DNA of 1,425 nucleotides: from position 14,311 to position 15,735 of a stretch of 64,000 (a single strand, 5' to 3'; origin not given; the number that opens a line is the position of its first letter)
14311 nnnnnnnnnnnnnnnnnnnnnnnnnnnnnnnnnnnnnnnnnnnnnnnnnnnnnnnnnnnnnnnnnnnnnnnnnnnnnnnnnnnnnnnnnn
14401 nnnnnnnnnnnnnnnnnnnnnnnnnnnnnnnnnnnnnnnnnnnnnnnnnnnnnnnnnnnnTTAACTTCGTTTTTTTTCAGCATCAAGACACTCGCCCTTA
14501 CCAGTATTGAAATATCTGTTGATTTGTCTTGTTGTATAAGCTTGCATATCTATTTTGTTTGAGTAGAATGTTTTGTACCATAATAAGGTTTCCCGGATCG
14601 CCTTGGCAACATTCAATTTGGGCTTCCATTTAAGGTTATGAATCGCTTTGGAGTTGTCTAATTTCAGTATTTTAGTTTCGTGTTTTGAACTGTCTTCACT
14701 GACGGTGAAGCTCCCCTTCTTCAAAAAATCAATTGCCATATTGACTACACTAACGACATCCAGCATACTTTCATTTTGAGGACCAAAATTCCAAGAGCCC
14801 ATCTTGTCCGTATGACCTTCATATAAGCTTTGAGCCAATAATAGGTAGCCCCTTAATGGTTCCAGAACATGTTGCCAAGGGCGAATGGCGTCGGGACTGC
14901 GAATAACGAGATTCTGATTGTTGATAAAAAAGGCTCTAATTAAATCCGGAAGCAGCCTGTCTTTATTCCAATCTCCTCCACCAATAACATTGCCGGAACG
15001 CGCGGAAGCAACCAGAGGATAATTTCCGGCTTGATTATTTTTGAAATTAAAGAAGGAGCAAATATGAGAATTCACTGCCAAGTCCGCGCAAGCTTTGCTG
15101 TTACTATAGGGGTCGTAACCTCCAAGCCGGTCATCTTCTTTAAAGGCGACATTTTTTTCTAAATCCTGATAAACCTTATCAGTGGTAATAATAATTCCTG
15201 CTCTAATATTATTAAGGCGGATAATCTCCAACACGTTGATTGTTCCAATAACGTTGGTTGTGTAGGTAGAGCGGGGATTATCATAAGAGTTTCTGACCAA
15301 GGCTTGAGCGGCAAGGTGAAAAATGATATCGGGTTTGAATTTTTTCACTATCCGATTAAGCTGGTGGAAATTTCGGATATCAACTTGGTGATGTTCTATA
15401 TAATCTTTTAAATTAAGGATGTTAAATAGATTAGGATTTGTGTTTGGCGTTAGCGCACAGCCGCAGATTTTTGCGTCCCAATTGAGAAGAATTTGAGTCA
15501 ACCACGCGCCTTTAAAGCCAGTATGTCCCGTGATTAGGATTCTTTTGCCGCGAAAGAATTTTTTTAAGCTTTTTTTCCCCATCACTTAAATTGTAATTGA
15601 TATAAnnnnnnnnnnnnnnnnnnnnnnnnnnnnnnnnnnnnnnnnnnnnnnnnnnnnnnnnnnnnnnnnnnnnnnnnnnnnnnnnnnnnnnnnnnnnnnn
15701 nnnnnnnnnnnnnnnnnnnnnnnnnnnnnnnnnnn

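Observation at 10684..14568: A 68-bp direct repeat (65/68 identical) brackets a 3.8-kb FdtA/FdtB/FdtC-plus-GT4 cassette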

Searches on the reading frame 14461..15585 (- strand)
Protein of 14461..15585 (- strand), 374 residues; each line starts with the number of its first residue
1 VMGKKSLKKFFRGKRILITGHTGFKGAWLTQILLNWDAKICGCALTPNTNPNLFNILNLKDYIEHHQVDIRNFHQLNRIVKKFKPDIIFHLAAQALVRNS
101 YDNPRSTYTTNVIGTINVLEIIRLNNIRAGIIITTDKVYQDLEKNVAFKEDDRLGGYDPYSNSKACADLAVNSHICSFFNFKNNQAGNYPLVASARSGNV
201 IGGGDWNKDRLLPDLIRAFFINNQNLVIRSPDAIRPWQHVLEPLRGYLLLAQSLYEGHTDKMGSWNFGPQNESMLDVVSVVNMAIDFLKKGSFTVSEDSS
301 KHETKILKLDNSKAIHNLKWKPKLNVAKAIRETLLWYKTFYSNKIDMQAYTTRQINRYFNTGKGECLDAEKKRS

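Call 7: search_protein_families(library=pfam, proteins=[window:14461-15585:-], max_evalue=0.01)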
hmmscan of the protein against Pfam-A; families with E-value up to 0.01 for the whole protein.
window:14461-15585:- (374 aa): 6 families
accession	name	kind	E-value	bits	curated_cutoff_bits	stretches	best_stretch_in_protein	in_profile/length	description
PF16363.11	GDP_Man_Dehyd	-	3.5e-36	125.7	27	1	17-333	1-332/332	GDP-mannose 4,6 dehydratase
PF01370.27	Epimerase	-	1.1e-27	97.4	20.9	1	16-257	1-231/240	NAD dependent epimerase/dehydratase family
PF02719.21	Polysacc_synt_2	-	2.7e-12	46.9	20.2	1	16-139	1-132/293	Polysaccharide biosynthesis protein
PF04321.23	RmlD_sub_bind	-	1.7e-10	40.9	27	1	15-174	2-139/287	RmlD substrate binding domain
PF01073.25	3Beta_HSD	-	2.6e-08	33.7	22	1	17-171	1-157/280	3-beta hydroxysteroid dehydrogenase/isomerase family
PF07993.18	NAD_binding_4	-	0.00015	21.5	20.1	0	86-173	90-190/258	Male sterility protein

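Call 13: find_related_loci(query=window:14461-15585:-, collection=genome_contigs, flank=10000)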
Query window:14461-15585:- (374 aa) in genome_contigs; peptide patterns used: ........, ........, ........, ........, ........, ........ (x = any residue, [..] = any of these).
101 stretches matched a pattern; 2 encode a relative of the query (tblastn E <= 1e-3); 2 distinct loci.
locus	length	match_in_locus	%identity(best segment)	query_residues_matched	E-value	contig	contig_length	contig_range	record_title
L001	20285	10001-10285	32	80-174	5e-9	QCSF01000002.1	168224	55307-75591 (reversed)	Pelagibacteraceae bacterium AG-470-E16 Ga0172186_102, whole genome shotgun sequence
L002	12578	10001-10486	27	11-178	2e-8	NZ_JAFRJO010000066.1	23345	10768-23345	MAG: Methanobrevibacter sp. isolate RGIG2528 Goat_Jejunum-4__c177810, whole genome shotgun sequence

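Call 14: find_encoding_contigs(protein=window:14461-15585:-, flank=10000, max_places=10)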
Protein window:14461-15585:- (374 aa): no gene with exactly this product is on record in the collection.

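Call 21: find_homologous_proteins(query=window:14461-15585:-)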
Query window:14461-15585:- (374 aa): 8000 proteins with E <= 0.001 among 8000 candidates; the best 120 are listed.
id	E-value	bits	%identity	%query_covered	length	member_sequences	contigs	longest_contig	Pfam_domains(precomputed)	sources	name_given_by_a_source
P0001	7.3e-235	797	97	96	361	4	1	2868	PF04321.24,PF16363.12,PF02719.22,PF01073.26,PF01370.28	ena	-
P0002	7.0e-156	537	65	96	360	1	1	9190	PF04321.24,PF16363.12,PF02719.22,PF01073.26,PF01370.28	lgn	-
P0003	1.9e-149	516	61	95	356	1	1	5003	PF04321.24,PF16363.12,PF02719.22,PF01073.26,PF01370.28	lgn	-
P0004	5.1e-149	514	60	98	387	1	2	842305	PF04321.24,PF16363.12,PF02719.22,PF01073.26,PF01370.28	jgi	jgi:CDP-glucose 4,6-dehydratase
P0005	3.5e-147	508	59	97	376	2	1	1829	PF04321.24,PF16363.12,PF02719.22,PF01073.26,PF01370.28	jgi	-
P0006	4.6e-147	508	61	96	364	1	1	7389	PF04321.24,PF16363.12,PF02719.22,PF01073.26,PF01370.28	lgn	-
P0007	1.3e-146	506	62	97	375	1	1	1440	PF04321.24,PF16363.12,PF02719.22,PF01073.26,PF01370.28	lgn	-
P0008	4.8e-146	505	62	95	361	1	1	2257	PF04321.24,PF16363.12,PF02719.22,PF01073.26,PF01370.28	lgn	-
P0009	1.3e-145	503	61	96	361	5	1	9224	PF04321.24,PF16363.12,PF02719.22,PF01073.26,PF01370.28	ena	-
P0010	2.9e-145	502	61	96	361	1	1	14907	PF04321.24,PF16363.12,PF02719.22,PF01073.26,PF01370.28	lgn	-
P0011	2.2e-143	496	60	94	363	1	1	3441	PF04321.24,PF16363.12,PF02719.22,PF01073.26,PF01370.28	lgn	-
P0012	5.5e-143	494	59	95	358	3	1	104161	PF04321.24,PF16363.12,PF02719.22,PF01073.26,PF01370.28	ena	-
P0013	4.0e-142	492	59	96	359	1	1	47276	PF04321.24,PF16363.12,PF02719.22,PF01073.26,PF01370.28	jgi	jgi:CDP-glucose 4,6-dehydratase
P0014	8.9e-142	490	58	95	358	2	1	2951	PF04321.24,PF16363.12,PF02719.22,PF01073.26,PF01370.28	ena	-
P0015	2.6e-141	489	61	94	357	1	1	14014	PF04321.24,PF16363.12,PF02719.22,PF01073.26,PF01370.28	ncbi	-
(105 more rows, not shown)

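Call 23: find_encoding_contigs(protein=P0001, flank=10000, max_places=10)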
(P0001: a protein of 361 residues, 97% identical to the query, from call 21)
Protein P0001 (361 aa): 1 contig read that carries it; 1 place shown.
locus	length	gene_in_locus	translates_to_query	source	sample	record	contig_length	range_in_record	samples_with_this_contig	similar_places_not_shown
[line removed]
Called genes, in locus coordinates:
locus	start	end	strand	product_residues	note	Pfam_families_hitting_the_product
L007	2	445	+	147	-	?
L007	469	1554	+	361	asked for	PF01073:3Beta_HSD, PF01370:Epimerase, PF02719:Polysacc_synt_2, PF04321:RmlD_sub_bind, PF16363:GDP_Man_Dehyd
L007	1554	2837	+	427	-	PF01041:DegT_DnrJ_EryC1, PF00266:Aminotran_5 (faint)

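Call 29: list_cluster_members(proteins=[P0001])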
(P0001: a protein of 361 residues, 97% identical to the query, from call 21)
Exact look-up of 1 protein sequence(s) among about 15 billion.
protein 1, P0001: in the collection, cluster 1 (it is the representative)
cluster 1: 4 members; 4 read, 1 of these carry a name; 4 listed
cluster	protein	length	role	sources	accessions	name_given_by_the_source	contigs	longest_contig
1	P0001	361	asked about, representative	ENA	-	-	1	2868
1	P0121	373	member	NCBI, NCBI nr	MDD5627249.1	MAG: CDP-glucose 4,6-dehydratase [Patescibacteria group bacterium] | CDP-glucose 4,6-dehydratase [Patescibacteria group bacterium]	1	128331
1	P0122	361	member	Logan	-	-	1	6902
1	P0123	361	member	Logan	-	-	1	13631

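Call 31: find_encoding_contigs(protein=P0123, flank=10000, max_places=10)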
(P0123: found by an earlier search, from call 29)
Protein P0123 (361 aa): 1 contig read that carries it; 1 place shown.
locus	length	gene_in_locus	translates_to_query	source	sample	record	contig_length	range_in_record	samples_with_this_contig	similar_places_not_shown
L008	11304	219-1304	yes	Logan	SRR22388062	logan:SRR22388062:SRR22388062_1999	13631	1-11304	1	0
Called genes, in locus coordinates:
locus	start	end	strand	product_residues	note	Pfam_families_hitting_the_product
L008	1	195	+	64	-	?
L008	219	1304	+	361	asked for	PF01073:3Beta_HSD, PF01370:Epimerase, PF02719:Polysacc_synt_2, PF04321:RmlD_sub_bind, PF16363:GDP_Man_Dehyd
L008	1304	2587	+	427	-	PF01041:DegT_DnrJ_EryC1, PF00266:Aminotran_5 (faint)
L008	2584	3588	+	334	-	PF01073:3Beta_HSD, PF01370:Epimerase, PF02719:Polysacc_synt_2 (weak), PF04321:RmlD_sub_bind, PF05368:NmrA (weak), PF07993:NAD_binding_4 (weak), PF16363:GDP_Man_Dehyd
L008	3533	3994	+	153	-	PF00908:dTDP_sugar_isom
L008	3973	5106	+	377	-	PF00535:Glycos_transf_2, PF10111:Glyco_tranf_2_2, PF13641:Glyco_tranf_2_3, PF13712:Glyco_tranf_2_5 (weak), PF13632:Glyco_trans_2_3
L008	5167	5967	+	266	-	PF07021:MetW (weak), PF13489:Methyltransf_23, PF13847:Methyltransf_31, PF08241:Methyltransf_11, PF08242:Methyltransf_12 (weak), PF13649:Methyltransf_25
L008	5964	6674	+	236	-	PF02353:CMAS (weak), PF13489:Methyltransf_23, PF07021:MetW, PF13847:Methyltransf_31, PF08241:Methyltransf_11, PF08242:Methyltransf_12, PF13649:Methyltransf_25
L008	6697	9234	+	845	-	PF13231:PMT_2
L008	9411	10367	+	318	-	PF00535:Glycos_transf_2, PF10111:Glyco_tranf_2_2, PF13641:Glyco_tranf_2_3 (weak)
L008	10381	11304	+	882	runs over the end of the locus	-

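Call 32: find_encoding_contigs(protein=P0122, flank=10000, max_places=10)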
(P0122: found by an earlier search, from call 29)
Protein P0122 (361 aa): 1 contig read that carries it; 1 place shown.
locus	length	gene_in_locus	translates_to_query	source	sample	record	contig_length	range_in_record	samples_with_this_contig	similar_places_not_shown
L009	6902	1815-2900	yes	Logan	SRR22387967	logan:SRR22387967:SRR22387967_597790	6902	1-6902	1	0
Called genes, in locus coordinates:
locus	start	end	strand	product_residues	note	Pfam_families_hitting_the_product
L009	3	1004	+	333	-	?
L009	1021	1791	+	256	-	PF00483:NTP_transferase, PF12804:NTP_transf_3 (weak)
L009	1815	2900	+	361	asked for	PF01073:3Beta_HSD, PF01370:Epimerase, PF02719:Polysacc_synt_2, PF04321:RmlD_sub_bind, PF16363:GDP_Man_Dehyd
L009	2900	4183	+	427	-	PF01041:DegT_DnrJ_EryC1, PF00266:Aminotran_5 (faint)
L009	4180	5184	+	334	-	PF01073:3Beta_HSD, PF01370:Epimerase, PF02719:Polysacc_synt_2 (weak), PF04321:RmlD_sub_bind, PF05368:NmrA (weak), PF07993:NAD_binding_4 (weak), PF16363:GDP_Man_Dehyd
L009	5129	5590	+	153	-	PF00908:dTDP_sugar_isom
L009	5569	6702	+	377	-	PF00535:Glycos_transf_2, PF10111:Glyco_tranf_2_2, PF13641:Glyco_tranf_2_3, PF13712:Glyco_tranf_2_5 (weak), PF13632:Glyco_trans_2_3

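Call 40: find_encoding_contigs(protein=P0004, flank=8000, max_places=3)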
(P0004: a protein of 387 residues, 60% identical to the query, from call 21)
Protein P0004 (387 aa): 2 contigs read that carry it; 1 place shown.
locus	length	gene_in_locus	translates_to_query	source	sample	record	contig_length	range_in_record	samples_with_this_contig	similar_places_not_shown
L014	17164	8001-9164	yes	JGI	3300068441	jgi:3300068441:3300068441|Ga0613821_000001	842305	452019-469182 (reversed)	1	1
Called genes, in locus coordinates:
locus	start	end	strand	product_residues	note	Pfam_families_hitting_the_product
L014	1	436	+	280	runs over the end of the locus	PF01370:Epimerase, PF04321:RmlD_sub_bind, PF07993:NAD_binding_4 (faint), PF01073:3Beta_HSD, PF02719:Polysacc_synt_2, PF16363:GDP_Man_Dehyd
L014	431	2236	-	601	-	-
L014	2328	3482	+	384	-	PF18885:DUF5648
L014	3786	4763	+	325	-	PF00438:S-AdoMet_synt_N, PF02772:S-AdoMet_synt_M, PF02773:S-AdoMet_synt_C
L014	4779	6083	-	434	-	PF05221:AdoHcyase, PF00670:AdoHcyase_NAD, PF02826:2-Hacid_dh_C, PF07991:KARI_N (weak)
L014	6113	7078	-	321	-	PF00294:PfkB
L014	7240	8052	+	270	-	PF00483:NTP_transferase, PF12804:NTP_transf_3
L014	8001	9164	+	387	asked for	PF04321:RmlD_sub_bind, PF01073:3Beta_HSD, PF01370:Epimerase, PF02719:Polysacc_synt_2, PF16363:GDP_Man_Dehyd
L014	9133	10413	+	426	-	PF01041:DegT_DnrJ_EryC1, PF01212:Beta_elim_lyase (faint)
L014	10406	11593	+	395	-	PF13489:Methyltransf_23, PF08241:Methyltransf_11, PF08242:Methyltransf_12, PF13649:Methyltransf_25 (weak), PF13847:Methyltransf_31, PF22674:C2185-like_N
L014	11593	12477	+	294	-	PF01370:Epimerase, PF04321:RmlD_sub_bind, PF16363:GDP_Man_Dehyd (faint)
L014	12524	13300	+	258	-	PF00106:adh_short, PF08659:KR, PF13561:adh_short_C2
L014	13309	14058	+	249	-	PF00106:adh_short, PF01370:Epimerase (weak), PF08659:KR, PF13561:adh_short_C2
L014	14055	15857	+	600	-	PF02776:TPP_enzyme_N, PF00205:TPP_enzyme_M, PF02775:TPP_enzyme_C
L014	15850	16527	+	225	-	PF00702:Hydrolase, PF12710:HAD (weak), PF13419:HAD_2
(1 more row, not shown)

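Call 47: search_protein_families(library=ncbifam, proteins=[L008:1304-2587:+, window:14461-15585:-], max_evalue=0.00001)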
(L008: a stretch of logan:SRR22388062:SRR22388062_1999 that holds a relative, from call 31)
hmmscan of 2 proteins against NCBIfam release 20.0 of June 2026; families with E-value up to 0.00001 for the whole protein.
L008:1304-2587:+ (427 aa): 8 families
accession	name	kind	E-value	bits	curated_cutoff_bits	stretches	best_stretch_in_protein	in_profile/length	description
NF011936.0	PRK15407.1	equivalog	3.8e-197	655.3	423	1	21-426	34-437/440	lipopolysaccharide biosynthesis protein RfbH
TIGR03588.1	PseC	equivalog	2.3e-58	197.9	423.5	1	31-378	9-338/380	UDP-4-amino-4,6-dideoxy-N-acetyl-beta-L-altrosamine transaminase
TIGR04181.1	NHT_00031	hypoth_equivalog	1.1e-55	189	420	2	37-236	14-222/359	LegC family aminotransferase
NF008658.2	PRK11658.1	equivalog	1.3e-39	135.9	631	1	32-424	13-376/379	UDP-4-amino-4-deoxy-L-arabinose aminotransferase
NF008687.0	PRK11706.1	equivalog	2.3e-37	128.6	375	1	32-362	10-316/375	dTDP-4-amino-4,6-dideoxygalactose transaminase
TIGR02379.1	ECA_wecE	subfamily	9.4e-30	103.6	434.85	1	96-360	67-315/376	dTDP-4-amino-4,6-dideoxy-D-glucose transaminase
TIGR04427.1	PLP_DesI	equivalog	2.2e-25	89.6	650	1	32-240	30-230/390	dTDP-4-dehydro-6-deoxyglucose aminotransferase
NF006488.0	PRK08912.1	equivalog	5e-09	35.6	498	1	96-162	107-172/387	aminotransferase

window:14461-15585:- (374 aa): 17 families
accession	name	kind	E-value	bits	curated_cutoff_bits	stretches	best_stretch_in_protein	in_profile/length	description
TIGR02622.1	CDP_4_6_dhtase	equivalog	1.8e-132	441.7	278.45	1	10-358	1-351/352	CDP-glucose 4,6-dehydratase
TIGR01181.1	dTDP_gluc_dehyt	equivalog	1.4e-36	126.2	365.1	1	15-339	1-313/321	dTDP-glucose 4,6-dehydratase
TIGR01179.1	galE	equivalog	1.8e-23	82.9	262.3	1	15-340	1-328/332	UDP-glucose 4-epimerase GalE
NF007582.0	PRK10217.1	equivalog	1.8e-20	73.4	698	1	14-342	2-336/355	dTDP-glucose 4,6-dehydratase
TIGR04180.1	EDH_00030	hypoth_equivalog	4e-20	72.1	475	1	16-323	1-295/297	NAD-dependent 4,6-dehydratase LegB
NF007490.0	PRK10084.1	subfamily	7.7e-20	71.2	649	1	15-352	2-351/361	dTDP-glucose 4,6-dehydratase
TIGR01472.1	gmd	equivalog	4.8e-15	55.6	415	1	15-167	2-162/342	GDP-mannose 4,6-dehydratase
TIGR01214.1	rmlD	equivalog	2.7e-12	46.4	224.05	1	15-178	1-142/285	dTDP-4-dehydrorhamnose reductase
NF007956.0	PRK10675.1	subfamily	4.3e-10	39.2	394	1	15-165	2-154/338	UDP-glucose 4-epimerase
NF042423.1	oxyalk_red_Shew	equivalog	3.4e-09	36.2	580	1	14-168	9-153/331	2-alkyl-3-oxoalkanoate reductase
TIGR03589.1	PseB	equivalog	2.5e-07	29.9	407.75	1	11-140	2-130/324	UDP-N-acetylglucosamine 4,6-dehydratase (inverting)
NF043036.1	ErythonDh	equivalog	4.3e-07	29.4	325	1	15-174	2-163/321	D-erythronate dehydrogenase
TIGR03466.1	HpnA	hypoth_equivalog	1.2e-06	27.6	367.65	0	15-131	2-109/327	hopanoid-associated sugar epimerase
TIGR04130.1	FnlA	equivalog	3.5e-06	26.1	730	1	11-139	2-128/337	UDP-N-acetylglucosamine 4,6-dehydratase/5-epimerase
NF041015.1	UDPsulfquin_syn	equivalog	4.1e-06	26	575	1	60-124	65-132/384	UDP-sulfoquinovose synthase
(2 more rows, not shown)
